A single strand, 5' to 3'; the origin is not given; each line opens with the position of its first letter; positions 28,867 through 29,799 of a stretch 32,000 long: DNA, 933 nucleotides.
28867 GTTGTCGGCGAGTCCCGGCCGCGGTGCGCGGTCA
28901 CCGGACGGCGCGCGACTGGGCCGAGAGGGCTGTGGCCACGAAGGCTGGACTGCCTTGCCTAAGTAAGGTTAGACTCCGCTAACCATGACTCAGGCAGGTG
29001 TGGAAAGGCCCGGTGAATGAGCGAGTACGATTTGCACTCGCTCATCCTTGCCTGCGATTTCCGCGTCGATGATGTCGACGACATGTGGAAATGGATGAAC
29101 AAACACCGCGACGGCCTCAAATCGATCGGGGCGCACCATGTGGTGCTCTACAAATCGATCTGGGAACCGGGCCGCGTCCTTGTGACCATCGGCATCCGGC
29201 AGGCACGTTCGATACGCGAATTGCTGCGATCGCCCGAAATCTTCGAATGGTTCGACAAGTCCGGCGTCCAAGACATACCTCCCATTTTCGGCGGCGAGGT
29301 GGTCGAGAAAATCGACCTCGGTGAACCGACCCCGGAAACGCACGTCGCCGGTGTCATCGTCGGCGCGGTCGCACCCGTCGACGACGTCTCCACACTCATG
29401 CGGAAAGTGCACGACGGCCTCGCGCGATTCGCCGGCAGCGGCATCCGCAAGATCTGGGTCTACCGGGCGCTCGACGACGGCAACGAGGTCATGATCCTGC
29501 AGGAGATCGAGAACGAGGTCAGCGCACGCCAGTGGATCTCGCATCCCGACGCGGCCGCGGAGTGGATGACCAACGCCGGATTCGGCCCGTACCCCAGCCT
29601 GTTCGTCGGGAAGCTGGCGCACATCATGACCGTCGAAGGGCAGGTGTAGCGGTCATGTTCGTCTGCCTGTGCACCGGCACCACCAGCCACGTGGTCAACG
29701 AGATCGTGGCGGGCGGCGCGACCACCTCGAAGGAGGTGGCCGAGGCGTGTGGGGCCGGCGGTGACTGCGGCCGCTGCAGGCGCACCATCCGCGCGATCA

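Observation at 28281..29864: Candidate IdeR iron boxes between bfrA and an operon of an unknown tandem-domain protein plus Bfd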

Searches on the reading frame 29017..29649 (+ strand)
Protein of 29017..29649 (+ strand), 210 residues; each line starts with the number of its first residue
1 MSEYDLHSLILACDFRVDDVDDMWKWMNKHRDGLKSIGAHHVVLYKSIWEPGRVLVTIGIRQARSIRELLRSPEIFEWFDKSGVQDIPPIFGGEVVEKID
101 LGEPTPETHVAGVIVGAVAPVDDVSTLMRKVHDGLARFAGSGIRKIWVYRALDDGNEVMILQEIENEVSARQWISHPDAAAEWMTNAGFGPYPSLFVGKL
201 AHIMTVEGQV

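Call 3: search_protein_families(library=pfam, proteins=[window:29017-29649:+], max_evalue=0.1)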
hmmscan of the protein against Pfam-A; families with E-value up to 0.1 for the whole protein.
window:29017-29649:+ (210 aa): 0 families

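Call 4: search_protein_families(library=ncbifam, proteins=[window:29017-29649:+], max_evalue=0.1)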
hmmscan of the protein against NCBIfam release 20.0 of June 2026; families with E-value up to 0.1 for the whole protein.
window:29017-29649:+ (210 aa): 0 families

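Call 5: find_homologous_proteins(query=window:29017-29646:+)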
Query window:29017-29646:+ (210 aa): 818 proteins with E <= 0.001 among 1313 candidates; the best 120 are listed.
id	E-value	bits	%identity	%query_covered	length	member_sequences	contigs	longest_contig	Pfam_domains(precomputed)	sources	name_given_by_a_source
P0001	5.9e-125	433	90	100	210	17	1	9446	-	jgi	jgi:hypothetical protein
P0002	1.9e-115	402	85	100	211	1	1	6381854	-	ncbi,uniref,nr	ncbi:fatty-acid--CoA ligase [Mycobacterium sp. DL440]|uniref:fatty-acid--CoA ligase n=1 Tax=Mycobact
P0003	3.5e-114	398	85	99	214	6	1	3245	-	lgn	-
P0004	3.5e-114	398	84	100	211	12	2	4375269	-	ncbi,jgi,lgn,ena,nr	ncbi:fatty-acid--CoA ligase [Mycolicibacterium lutetiense]|jgi:hypothetical protein|nr:fatty-acid--C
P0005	6.1e-114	397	84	100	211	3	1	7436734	-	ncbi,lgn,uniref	ncbi:fatty-acid--CoA ligase [Mycobacterium sp. 48b]|uniref:fatty-acid--CoA ligase n=1 Tax=Mycobacter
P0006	1.2e-113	396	83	100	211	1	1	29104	-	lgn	-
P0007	2.2e-113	395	83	100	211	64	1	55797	-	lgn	-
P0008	3.6e-113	394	83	98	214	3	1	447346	-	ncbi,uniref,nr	ncbi:fatty-acid--CoA ligase [Mycobacterium sp. 21AC1]|uniref:fatty-acid--CoA ligase n=1 Tax=[Mycobac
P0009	6.1e-112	390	84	99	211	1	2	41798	-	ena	-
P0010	3.7e-111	388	82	100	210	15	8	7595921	-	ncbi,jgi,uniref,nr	ncbi:fatty-acid--CoA ligase [Mycobacterium dioxanotrophicus]|jgi:hypothetical protein|uniref:Fatty-a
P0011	9.3e-111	386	81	100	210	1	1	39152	-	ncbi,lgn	ncbi:fatty-acid--CoA ligase [Mycobacterium sp. NPDC003449]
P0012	2.3e-110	385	79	100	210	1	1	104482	-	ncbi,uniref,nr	ncbi:fatty-acid--CoA ligase [Mycobacterium hubeiense]|uniref:fatty-acid--CoA ligase n=1 Tax=Mycobact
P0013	9.4e-110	383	79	100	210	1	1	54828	-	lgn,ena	-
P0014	3.1e-109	382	80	100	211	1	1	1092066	-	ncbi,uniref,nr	ncbi:hypothetical protein M2272_000876 [Mycobacterium frederiksbergense]|uniref:Fatty-acid--CoA liga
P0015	3.8e-109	381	79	100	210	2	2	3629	-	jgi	jgi:hypothetical protein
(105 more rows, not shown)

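Call 9: find_related_loci(query=window:29017-29646:+, collection=genome_contigs, flank=4000)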
Query window:29017-29646:+ (210 aa) in genome_contigs; peptide patterns used: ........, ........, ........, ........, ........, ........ (x = any residue, [..] = any of these).
75 stretches matched a pattern; 37 encode a relative of the query (tblastn E <= 1e-3); 36 distinct loci.
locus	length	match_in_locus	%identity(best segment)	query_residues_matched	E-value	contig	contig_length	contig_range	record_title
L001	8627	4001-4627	85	1-209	3e-118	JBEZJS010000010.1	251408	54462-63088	Mycobacterium sp. NPDC049093 NPDC049093_31_E11.ctg-0010, whole genome shotgun sequence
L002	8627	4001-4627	84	1-209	1e-117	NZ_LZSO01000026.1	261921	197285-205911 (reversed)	Mycolicibacterium peregrinum strain 852002-51209_SCH5440388 contig_32, whole genome shotgun sequence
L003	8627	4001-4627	84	1-209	2e-117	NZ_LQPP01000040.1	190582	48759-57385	Mycolicibacterium peregrinum strain DSM 43271 contig_45, whole genome shotgun sequence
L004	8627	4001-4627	83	1-209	3e-117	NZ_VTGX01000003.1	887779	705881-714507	Mycolicibacterium sp. CBMA 247 strain CBMA247 Contig3, whole genome shotgun sequence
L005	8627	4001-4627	84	1-209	2e-117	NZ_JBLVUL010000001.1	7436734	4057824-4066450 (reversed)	Mycobacterium sp. 48b Seq1, whole genome shotgun sequence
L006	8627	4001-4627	84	1-209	4e-117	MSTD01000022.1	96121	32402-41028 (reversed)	Mycolicibacterium porcinum strain HMC1 PROKKA_contig000022, whole genome shotgun sequence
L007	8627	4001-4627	83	1-209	5e-117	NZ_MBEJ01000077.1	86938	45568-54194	Mycobacterium sp. NS-7484 contig_39, whole genome shotgun sequence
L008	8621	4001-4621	85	1-207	9e-117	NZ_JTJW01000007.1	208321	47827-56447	Mycolicibacterium setense strain DSM 45070 NODE_8, whole genome shotgun sequence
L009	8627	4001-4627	84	1-209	8e-117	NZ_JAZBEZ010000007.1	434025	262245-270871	Mycolicibacterium sp. 050232 contig00007, whole genome shotgun sequence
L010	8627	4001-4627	83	1-209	2e-116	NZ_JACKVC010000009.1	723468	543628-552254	Mycolicibacterium porcinum strain DSM 44242 MPCMDSM44242_contig000009, whole genome shotgun sequence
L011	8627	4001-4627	83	1-209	2e-116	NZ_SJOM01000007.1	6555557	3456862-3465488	Mycobacterium sp. DL99 Scaffold_1, whole genome shotgun sequence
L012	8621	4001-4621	84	1-207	2e-116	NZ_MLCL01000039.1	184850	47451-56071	Mycobacterium syngnathidarum strain 27335 NODE_12_length_184850_cov_26.2223, whole genome shotgun sequence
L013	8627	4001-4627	83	1-209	2e-116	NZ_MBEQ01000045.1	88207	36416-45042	Mycobacterium sp. GA-1841 contig_28, whole genome shotgun sequence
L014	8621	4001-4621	84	1-207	5e-116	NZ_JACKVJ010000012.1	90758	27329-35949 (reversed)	Mycolicibacterium houstonense strain DSM 44676 MHOUDSM44676_contig000018, whole genome shotgun sequence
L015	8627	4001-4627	83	1-209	5e-116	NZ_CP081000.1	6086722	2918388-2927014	Mycolicibacterium senegalense strain ATCC 35796 chromosome, complete genome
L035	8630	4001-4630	54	1-210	2e-67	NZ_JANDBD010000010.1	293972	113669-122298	Mycolicibacterium arenosum strain CAU 1645 contig10, whole genome shotgun sequence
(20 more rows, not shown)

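Call 19: search_protein_representatives(protein=window:29017-29646:+)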
Query: 210 residues. Proteins with E-value up to 0.001 (for the whole library): 177; up to 1e-10: 109; up to 1e-30: 30. The best 150 are listed.
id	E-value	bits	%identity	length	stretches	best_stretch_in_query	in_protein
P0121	9.8e-65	234.4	80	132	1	1-132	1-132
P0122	9.6e-58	211.5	48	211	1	8-206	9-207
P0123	1.4e-56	207.7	46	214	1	6-207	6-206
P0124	4.2e-52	193.1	42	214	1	7-207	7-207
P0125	7.9e-52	192.2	44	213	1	3-205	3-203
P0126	3.0e-51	190.3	49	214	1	8-203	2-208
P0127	3.3e-51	190.2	42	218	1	6-207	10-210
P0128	1.1e-48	181.9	44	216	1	8-207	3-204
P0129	6.2e-48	179.4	68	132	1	82-207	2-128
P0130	8.8e-48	179.0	80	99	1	1-99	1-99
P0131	1.8e-47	178.0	42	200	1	10-206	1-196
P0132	1.8e-47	177.9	41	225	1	10-205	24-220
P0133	8.2e-47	175.8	54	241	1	2-153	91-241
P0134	1.8e-45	171.4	40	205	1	8-206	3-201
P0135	4.3e-45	170.2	68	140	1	70-180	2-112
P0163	2.4e-26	108.9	42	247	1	4-138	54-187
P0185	1.8e-20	89.7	31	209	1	23-204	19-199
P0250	3.9e-07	46.1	34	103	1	112-201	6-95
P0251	7.4e-07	45.2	27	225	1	10-200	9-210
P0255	1.6e-06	44.1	29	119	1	112-203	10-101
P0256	2.0e-06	43.8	31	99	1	116-202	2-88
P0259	5.0e-06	42.5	34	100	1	113-204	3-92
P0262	9.3e-06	41.6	31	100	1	118-202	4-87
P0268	2.9e-05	40.0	29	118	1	112-202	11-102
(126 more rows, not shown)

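Call 20: search_protein_families(library=pfam, proteins=[P0122, P0124, P0185, P0251, P0250, P0255, P0256, P0259, P0262, P0268], max_evalue=1)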
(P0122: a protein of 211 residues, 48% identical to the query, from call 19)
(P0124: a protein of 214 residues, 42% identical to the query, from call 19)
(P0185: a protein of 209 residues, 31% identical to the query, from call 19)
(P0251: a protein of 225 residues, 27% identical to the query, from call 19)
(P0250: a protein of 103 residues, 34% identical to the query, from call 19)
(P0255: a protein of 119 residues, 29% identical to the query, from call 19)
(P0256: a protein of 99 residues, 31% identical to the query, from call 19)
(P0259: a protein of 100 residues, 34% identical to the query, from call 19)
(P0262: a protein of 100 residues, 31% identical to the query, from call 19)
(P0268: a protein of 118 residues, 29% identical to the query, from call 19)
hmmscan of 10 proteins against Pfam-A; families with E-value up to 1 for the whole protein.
P0122 (211 aa): 0 families

P0124 (214 aa): 0 families

P0185 (209 aa): 0 families

P0251 (225 aa): 1 family
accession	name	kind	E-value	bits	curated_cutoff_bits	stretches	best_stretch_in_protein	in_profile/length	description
PF02861.25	Clp_N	-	0.074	13.7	20.7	1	66-85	20-41/53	Clp amino terminal domain, pathogenicity island component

P0250 (103 aa): 0 families

P0255 (119 aa): 3 families
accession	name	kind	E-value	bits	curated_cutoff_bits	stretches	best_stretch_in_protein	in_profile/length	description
PF03992.22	ABM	-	0.03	14.9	23.1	1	23-58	16-53/78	Antibiotic biosynthesis monooxygenase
PF19110.5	DUF5797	-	0.096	12.8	25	1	6-49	100-145/163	Family of unknown function (DUF5797)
PF03786.19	UxuA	-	0.16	11.2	23.7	1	33-86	192-244/352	D-mannonate dehydratase (UxuA)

P0256 (99 aa): 2 families
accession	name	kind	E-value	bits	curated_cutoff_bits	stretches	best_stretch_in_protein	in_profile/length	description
PF11072.13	DUF2859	-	0.075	13.3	25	1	53-82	113-142/147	Protein of unknown function (DUF2859)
PF12646.12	DUF3783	-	0.14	12.6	27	1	43-65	1-23/56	Domain of unknown function (DUF3783)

P0259 (100 aa): 1 family
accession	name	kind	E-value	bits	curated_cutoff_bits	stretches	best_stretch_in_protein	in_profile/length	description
PF03992.22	ABM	-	0.079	13.6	23.1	1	15-63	16-66/78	Antibiotic biosynthesis monooxygenase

P0262 (100 aa): 1 family
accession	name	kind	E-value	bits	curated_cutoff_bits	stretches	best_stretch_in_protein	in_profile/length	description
PF03992.22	ABM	-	0.075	13.7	23.1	1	17-69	22-76/78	Antibiotic biosynthesis monooxygenase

P0268 (118 aa): 0 families

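Call 23: find_homologous_proteins(query=A1, max_evalue=0.001)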
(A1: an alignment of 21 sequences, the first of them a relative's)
Query A1 (21 sequences) (214 aa, profile of the alignment): 34 proteins with E <= 0.001 among 8000 candidates.
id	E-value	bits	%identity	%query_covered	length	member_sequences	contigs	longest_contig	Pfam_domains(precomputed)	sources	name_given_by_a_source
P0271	4.6e-79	283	45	93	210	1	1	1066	-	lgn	-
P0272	6.2e-79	282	45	93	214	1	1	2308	-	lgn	-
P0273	2.1e-77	277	46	93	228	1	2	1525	-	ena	-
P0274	4.4e-77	276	46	96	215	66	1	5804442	-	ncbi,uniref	ncbi:fatty-acid--CoA ligase [Mycobacterium sp. PDNC021]|uniref:fatty-acid--CoA ligase n=1 Tax=Mycoba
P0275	7.7e-77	276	43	95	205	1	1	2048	-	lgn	-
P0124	1.1e-75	272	100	100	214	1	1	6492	-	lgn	-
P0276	1.2e-75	272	38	94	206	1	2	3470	-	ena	-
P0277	1.7e-75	271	45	94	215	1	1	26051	-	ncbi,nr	ncbi:MAG: fatty-acid--CoA ligase [Mycobacterium sp.]|nr:fatty-acid--CoA ligase [Mycobacterium sp.]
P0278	2.0e-74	268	37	94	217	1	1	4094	-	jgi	jgi:hypothetical protein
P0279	8.2e-74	266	38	95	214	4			-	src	-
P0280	2.7e-73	264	33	94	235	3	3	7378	-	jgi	jgi:hypothetical protein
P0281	3.0e-73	264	74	97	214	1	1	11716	-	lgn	-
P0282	8.2e-73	262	42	94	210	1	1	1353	-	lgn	-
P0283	1.8e-72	261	34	94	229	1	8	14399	-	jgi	jgi:hypothetical protein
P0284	1.8e-72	261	34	94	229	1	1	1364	-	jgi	jgi:hypothetical protein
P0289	5.7e-69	250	38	93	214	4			-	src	-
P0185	2.1e-61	225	25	73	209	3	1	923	-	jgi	jgi:hypothetical protein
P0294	3.3e-56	208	25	90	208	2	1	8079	-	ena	-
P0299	5.5e-53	198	25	94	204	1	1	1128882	-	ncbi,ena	-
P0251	9.2e-53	197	25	93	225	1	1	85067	-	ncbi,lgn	-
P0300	3.3e-32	130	41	44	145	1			-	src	-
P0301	2.4e-28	117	27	43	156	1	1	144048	-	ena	-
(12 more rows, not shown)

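Call 25: find_encoding_contigs(protein=P0299, flank=5000, max_places=3)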
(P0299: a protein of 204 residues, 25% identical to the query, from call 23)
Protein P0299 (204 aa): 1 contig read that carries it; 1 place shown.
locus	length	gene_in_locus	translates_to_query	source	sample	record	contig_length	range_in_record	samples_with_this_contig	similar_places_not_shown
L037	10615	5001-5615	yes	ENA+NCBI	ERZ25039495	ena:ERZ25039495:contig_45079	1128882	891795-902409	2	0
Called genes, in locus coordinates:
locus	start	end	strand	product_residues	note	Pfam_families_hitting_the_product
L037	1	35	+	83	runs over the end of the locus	-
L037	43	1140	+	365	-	PF02615:Ldh_2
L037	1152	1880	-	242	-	-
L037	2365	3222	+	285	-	PF04909:Amidohydro_2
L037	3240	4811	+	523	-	PF00501:AMP-binding, PF13193:AMP-binding_C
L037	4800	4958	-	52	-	-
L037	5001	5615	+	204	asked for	-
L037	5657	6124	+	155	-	PF00210:Ferritin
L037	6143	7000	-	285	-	-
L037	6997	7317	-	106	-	PF03551:PadR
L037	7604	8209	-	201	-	-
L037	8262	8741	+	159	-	PF02720:DUF222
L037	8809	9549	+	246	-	-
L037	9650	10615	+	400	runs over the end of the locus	PF00067:p450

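Call 26: find_encoding_contigs(protein=P0251, flank=5000, max_places=3)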
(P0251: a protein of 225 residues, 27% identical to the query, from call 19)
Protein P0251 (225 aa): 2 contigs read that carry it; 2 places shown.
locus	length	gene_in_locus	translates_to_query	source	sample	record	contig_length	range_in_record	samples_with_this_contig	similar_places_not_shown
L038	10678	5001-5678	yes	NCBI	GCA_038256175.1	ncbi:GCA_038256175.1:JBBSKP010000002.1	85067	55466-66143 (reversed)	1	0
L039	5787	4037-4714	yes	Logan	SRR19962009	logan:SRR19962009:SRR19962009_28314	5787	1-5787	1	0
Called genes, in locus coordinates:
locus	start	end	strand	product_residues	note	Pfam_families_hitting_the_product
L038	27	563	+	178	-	-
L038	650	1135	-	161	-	PF07282:Cas12f1-like_TNB (weak)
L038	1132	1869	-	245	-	-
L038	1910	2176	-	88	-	-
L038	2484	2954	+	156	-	PF11784:DUF3320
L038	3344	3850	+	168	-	-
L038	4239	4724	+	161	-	PF00210:Ferritin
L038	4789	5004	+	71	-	PF04324:Fer2_BFD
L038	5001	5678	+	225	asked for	-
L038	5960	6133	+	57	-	-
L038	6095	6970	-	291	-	-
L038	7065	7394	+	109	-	PF06737:Transglycosylas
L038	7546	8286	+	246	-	-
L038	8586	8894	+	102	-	-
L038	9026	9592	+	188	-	PF02861:Clp_N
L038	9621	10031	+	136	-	PF02371:Transposase_20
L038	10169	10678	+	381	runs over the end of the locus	PF00872:Transposase_mut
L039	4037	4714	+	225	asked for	-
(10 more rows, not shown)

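Call 28: find_encoding_contigs(protein=P0274, flank=5000, max_places=2)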
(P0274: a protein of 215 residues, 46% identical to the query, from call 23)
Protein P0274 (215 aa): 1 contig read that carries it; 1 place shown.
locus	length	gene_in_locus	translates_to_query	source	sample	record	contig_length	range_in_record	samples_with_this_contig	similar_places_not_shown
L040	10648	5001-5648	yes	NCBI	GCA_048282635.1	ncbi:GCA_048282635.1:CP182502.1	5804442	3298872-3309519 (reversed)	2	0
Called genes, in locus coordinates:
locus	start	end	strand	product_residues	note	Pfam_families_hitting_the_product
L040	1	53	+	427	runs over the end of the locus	PF00067:p450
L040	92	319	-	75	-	-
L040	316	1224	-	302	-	PF01738:DLH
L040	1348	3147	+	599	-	PF07969:Amidohydro_3, PF01979:Amidohydro_1 (faint), PF07969:Amidohydro_3 (weak)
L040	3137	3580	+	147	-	PF12680:SnoaL_2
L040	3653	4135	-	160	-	PF02627:CMD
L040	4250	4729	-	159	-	PF00210:Ferritin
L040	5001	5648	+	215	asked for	-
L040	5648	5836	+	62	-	PF04324:Fer2_BFD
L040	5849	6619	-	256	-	PF00378:ECH_1, PF16113:ECH_2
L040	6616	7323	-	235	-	-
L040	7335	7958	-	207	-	PF03061:4HBT (weak)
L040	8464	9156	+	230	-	PF00196:GerE (weak)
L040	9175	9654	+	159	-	PF00383:dCMP_cyt_deam_1, PF14437:MafB19-deam (weak)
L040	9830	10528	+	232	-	-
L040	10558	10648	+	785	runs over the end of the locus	PF02190:LON_substr_bdg, PF00004:AAA, PF07728:AAA_5, PF13191:AAA_16 (weak), PF22667:Lon_lid, PF05362:Lon_C, PF13541:ChlI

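Call 29: find_encoding_contigs(protein=P0283, flank=5000, max_places=2)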
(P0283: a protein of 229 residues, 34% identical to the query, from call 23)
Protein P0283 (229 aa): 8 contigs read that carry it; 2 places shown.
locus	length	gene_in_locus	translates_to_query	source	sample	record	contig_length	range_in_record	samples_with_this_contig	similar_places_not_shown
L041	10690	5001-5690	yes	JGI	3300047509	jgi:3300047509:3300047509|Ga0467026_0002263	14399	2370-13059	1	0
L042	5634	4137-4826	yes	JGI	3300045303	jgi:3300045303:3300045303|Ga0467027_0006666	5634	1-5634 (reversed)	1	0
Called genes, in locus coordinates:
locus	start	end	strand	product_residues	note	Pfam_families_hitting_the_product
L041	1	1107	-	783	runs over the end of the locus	PF01553:Acyltransferase, PF19277:GPAT_C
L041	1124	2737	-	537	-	PF00702:Hydrolase, PF12710:HAD, PF01553:Acyltransferase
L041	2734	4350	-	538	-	PF03007:WS_DGAT_cat, PF06974:WS_DGAT_C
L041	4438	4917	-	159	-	PF00210:Ferritin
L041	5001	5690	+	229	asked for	-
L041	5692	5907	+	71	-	PF04324:Fer2_BFD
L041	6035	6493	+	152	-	PF01243:PNPOx_N, PF12900:Pyridox_ox_2 (weak)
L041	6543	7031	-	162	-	PF01670:Glyco_hydro_12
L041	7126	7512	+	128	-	-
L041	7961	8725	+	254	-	PF00378:ECH_1, PF16113:ECH_2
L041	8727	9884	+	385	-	PF02771:Acyl-CoA_dh_N, PF02770:Acyl-CoA_dh_M, PF00441:Acyl-CoA_dh_1, PF08028:Acyl-CoA_dh_2, PF22924:ACOX_C_alpha1 (weak)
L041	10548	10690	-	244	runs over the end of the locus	PF00561:Abhydrolase_1 (faint), PF12697:Abhydrolase_6, PF12146:Hydrolase_4 (weak)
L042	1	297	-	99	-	?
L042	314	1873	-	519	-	PF00702:Hydrolase, PF12710:HAD, PF01553:Acyltransferase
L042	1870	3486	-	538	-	PF03007:WS_DGAT_cat, PF06974:WS_DGAT_C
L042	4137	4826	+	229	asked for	-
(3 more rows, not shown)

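Call 34: predict_structure(alignment_id=A2)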
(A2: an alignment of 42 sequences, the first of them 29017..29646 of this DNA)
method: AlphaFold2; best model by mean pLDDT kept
length: 210 residues; sequences in the alignment: 42
mean_pLDDT: 80.4   pTM: 0.81
mean pLDDT of the five models: 80.4, 78.7, 78.0, 77.9, 77.8
residues with pLDDT >= 90: 67; 70-90: 104; 50-70: 27; < 50: 12
segments of 3 or more residues with pLDDT < 50: 1-6, 107-109, 208-210
pLDDT, mean of each block of 10 residues (from residue 1): 52 90 87 83 91 91 73 74 76 92 58 86 89 89 91 90 89 73 60 84 72
secondary structure, 60 per line:
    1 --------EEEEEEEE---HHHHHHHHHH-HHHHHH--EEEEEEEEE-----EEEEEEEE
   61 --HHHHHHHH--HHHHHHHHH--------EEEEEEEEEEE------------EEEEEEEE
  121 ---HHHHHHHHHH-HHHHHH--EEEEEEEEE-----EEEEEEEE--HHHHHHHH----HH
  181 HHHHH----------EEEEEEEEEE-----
elements in order: E9-16 H20-29 H31-36 E39-47 E53-60 H63-70 H73-81 E90-100 E113-120 H124-133 H135-140 E143-151 E157-164 H167-174 H179-185 E196-205
